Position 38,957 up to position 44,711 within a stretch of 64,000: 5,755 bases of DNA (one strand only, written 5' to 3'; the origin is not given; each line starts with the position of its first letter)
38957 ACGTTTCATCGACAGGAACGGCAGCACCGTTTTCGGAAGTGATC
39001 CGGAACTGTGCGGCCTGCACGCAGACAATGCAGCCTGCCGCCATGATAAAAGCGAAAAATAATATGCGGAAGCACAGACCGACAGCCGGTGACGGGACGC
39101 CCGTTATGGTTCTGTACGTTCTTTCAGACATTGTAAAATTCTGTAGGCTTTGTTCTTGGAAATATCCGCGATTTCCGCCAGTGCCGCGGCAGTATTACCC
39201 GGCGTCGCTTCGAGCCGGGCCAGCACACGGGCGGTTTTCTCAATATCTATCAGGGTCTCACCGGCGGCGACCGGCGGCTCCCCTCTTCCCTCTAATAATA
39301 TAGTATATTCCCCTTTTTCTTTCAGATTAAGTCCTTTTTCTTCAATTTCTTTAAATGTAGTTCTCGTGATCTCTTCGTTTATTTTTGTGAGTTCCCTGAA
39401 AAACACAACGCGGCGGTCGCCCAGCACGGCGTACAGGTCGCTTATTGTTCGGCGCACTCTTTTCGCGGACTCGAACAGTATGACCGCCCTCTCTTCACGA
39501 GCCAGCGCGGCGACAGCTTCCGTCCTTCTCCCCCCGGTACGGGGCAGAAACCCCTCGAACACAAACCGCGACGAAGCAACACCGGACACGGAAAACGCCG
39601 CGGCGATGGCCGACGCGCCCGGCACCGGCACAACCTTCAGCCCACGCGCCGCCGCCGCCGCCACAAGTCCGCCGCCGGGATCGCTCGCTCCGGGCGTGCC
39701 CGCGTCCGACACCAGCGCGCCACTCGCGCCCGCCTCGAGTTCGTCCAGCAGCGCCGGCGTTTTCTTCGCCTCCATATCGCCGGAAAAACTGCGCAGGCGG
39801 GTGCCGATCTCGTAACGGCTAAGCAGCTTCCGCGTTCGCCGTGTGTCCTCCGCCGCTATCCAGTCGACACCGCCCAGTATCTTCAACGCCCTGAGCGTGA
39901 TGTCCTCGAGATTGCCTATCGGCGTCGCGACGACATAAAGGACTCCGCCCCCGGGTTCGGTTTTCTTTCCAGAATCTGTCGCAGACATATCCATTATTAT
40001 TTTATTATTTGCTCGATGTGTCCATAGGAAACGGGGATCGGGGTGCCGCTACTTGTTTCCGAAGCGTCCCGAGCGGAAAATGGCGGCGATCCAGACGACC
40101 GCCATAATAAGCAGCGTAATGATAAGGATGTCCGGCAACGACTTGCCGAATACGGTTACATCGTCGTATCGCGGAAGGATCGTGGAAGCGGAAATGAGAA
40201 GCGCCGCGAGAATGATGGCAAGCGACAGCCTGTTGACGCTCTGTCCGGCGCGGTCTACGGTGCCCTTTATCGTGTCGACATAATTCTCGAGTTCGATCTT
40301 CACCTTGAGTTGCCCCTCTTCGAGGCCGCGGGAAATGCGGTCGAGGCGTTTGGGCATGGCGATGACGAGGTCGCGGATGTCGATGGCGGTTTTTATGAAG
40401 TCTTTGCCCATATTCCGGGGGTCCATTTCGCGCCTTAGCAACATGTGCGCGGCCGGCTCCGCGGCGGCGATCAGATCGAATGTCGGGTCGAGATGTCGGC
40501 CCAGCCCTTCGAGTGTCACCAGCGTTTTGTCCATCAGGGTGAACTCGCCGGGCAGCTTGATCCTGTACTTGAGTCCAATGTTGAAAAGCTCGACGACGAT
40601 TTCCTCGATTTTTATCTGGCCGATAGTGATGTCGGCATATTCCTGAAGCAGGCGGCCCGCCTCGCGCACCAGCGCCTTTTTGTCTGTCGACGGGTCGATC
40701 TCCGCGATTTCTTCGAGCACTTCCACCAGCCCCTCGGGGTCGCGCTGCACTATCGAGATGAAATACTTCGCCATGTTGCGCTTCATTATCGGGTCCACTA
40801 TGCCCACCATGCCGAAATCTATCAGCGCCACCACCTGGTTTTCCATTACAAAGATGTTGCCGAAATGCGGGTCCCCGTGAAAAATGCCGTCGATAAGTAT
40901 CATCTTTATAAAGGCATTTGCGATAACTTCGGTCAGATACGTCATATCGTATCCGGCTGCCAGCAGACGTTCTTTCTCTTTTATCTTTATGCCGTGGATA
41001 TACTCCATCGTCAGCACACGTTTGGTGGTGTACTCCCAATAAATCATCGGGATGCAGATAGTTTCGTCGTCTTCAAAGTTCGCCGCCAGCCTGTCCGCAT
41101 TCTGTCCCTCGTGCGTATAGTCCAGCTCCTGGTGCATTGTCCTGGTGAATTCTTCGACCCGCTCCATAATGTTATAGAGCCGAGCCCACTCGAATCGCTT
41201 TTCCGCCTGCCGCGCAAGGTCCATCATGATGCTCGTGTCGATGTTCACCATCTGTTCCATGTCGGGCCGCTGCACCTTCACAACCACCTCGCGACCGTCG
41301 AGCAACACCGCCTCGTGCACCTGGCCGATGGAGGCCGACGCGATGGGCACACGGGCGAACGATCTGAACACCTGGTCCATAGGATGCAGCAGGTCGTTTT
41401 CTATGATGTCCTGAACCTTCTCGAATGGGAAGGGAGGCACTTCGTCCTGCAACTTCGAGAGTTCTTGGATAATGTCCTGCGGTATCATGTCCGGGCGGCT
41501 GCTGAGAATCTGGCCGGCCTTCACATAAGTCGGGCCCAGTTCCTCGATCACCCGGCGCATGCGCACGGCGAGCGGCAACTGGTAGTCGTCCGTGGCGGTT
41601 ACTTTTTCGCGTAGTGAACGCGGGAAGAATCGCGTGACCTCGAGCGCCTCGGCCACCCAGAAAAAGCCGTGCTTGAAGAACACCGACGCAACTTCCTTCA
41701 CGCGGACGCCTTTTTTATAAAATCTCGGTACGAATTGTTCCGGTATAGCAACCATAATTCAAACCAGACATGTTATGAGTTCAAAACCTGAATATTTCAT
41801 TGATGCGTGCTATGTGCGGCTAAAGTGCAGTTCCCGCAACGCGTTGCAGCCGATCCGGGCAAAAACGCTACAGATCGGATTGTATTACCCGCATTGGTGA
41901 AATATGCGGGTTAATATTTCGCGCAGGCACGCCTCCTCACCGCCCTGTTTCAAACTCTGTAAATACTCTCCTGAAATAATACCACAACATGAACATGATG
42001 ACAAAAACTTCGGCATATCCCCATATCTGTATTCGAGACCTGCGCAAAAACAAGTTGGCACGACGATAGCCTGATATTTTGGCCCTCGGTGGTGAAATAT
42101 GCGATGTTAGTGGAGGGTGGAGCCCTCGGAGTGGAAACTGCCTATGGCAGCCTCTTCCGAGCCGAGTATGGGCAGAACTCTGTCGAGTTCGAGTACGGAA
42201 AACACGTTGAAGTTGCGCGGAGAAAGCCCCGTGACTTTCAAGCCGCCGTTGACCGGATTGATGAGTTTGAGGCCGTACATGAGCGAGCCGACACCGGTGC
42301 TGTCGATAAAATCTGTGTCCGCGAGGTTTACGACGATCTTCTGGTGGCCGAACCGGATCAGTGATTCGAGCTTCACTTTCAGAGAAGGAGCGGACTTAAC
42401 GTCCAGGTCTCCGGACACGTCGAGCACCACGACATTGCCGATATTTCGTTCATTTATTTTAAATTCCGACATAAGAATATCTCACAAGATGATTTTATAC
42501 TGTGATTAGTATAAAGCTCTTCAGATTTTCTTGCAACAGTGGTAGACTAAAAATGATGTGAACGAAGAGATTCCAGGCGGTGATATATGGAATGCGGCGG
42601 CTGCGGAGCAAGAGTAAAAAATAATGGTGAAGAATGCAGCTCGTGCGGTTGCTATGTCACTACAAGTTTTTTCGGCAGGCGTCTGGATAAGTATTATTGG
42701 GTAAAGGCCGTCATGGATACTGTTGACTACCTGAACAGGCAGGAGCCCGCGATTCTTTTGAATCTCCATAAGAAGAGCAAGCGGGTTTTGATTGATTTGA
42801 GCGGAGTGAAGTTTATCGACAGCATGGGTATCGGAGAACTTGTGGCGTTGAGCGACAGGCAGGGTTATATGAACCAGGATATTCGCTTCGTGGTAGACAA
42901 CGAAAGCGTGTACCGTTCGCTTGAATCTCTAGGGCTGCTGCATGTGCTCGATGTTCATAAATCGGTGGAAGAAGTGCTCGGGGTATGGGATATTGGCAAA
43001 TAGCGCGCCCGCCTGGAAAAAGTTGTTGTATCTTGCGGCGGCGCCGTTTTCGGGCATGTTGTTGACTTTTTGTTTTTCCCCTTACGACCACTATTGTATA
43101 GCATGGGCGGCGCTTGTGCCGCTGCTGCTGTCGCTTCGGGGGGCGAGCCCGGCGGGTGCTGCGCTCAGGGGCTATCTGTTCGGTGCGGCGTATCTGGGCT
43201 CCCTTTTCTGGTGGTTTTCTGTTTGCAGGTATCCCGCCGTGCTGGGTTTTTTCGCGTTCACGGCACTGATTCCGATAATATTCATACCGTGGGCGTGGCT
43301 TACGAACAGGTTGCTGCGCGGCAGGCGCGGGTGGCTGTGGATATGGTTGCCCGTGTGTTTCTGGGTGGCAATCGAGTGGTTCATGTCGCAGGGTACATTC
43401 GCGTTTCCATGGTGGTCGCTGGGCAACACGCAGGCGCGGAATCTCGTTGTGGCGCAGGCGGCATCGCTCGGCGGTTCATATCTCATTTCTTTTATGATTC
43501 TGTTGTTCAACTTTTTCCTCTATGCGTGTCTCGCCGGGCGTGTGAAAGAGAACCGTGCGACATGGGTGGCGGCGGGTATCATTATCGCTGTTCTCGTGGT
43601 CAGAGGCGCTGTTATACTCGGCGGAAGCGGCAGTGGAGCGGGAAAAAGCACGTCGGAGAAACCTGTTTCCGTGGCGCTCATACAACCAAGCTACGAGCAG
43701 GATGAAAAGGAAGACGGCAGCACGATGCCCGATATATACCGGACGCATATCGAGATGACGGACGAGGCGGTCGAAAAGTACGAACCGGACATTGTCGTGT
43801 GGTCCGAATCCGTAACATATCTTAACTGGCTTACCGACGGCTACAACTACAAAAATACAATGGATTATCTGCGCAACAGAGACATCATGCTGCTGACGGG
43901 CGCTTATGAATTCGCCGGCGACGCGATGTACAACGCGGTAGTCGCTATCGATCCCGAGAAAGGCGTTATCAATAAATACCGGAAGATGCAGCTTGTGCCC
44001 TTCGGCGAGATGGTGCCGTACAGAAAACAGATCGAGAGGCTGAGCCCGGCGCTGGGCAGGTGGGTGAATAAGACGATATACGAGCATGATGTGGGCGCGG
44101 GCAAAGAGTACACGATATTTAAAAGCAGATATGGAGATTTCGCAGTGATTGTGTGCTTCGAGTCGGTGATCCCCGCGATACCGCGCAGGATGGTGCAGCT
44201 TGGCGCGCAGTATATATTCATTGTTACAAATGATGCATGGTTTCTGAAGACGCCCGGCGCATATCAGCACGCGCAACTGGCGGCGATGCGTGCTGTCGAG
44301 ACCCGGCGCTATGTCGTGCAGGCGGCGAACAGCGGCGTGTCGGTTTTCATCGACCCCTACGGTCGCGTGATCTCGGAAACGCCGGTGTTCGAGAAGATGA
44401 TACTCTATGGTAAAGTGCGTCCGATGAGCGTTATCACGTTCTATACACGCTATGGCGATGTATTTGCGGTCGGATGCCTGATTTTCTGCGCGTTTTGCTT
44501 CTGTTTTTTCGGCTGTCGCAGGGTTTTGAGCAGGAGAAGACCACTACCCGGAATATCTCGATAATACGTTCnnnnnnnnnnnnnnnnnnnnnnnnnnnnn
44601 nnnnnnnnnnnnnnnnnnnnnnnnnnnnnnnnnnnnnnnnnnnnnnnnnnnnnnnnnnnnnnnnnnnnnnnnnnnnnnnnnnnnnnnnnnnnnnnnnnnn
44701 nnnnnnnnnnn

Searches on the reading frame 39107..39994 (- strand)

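Call 34: search_protein_families(library=pfam, proteins=[window:39107-39994:-], max_evalue=0.0001)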
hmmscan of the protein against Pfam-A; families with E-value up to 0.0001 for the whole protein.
window:39107-39994:- (296 aa): 2 families
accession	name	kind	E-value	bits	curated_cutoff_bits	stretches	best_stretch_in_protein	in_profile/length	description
PF00590.25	TP_methylase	-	8e-29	101.5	27.8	1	19-217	2-211/212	Tetrapyrrole (Corrin/Porphyrin) Methylases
PF09339.16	HTH_IclR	-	2.3e-05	24.5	22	1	251-293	2-45/52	IclR helix-turn-helix domain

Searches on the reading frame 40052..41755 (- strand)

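Call 34: search_protein_families(library=pfam, proteins=[window:40052-41755:-], max_evalue=0.0001)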
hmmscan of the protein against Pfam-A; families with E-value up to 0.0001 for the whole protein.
window:40052-41755:- (568 aa): 2 families
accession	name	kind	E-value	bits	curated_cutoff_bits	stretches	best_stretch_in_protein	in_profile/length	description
PF03109.22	ABC1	-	3.5e-80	269.1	22.9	1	101-346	1-243/244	ABC1 atypical kinase-like domain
PF01636.29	APH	-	4.4e-06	27.1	23.2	1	289-323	168-203/239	Phosphotransferase enzyme family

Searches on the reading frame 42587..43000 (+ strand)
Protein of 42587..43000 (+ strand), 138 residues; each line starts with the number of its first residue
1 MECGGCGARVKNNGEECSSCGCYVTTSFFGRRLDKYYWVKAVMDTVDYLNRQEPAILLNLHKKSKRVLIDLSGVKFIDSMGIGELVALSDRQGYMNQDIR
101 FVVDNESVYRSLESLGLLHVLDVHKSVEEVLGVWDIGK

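Call 34: search_protein_families(library=pfam, proteins=[window:42587-43000:+], max_evalue=0.0001)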
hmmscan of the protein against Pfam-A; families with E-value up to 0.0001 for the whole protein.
window:42587-43000:+ (138 aa): 1 family
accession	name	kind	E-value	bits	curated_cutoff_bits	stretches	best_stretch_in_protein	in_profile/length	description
PF01740.26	STAS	-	6.9e-09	35.9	22.6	1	62-129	37-105/106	STAS domain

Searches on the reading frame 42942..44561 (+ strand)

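Call 34: search_protein_families(library=pfam, proteins=[window:42942-44561:+], max_evalue=0.0001)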
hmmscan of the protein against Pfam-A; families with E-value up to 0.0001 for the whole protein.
window:42942-44561:+ (540 aa): 2 families
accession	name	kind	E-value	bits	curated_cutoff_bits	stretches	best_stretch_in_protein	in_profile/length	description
PF00795.27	CN_hydrolase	-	2.5e-31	109.4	23.2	1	244-494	2-248/256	Carbon-nitrogen hydrolase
PF20154.4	LNT_N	-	5e-25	89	27.1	1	37-191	1-158/159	Apolipoprotein N-acyltransferase N-terminal domain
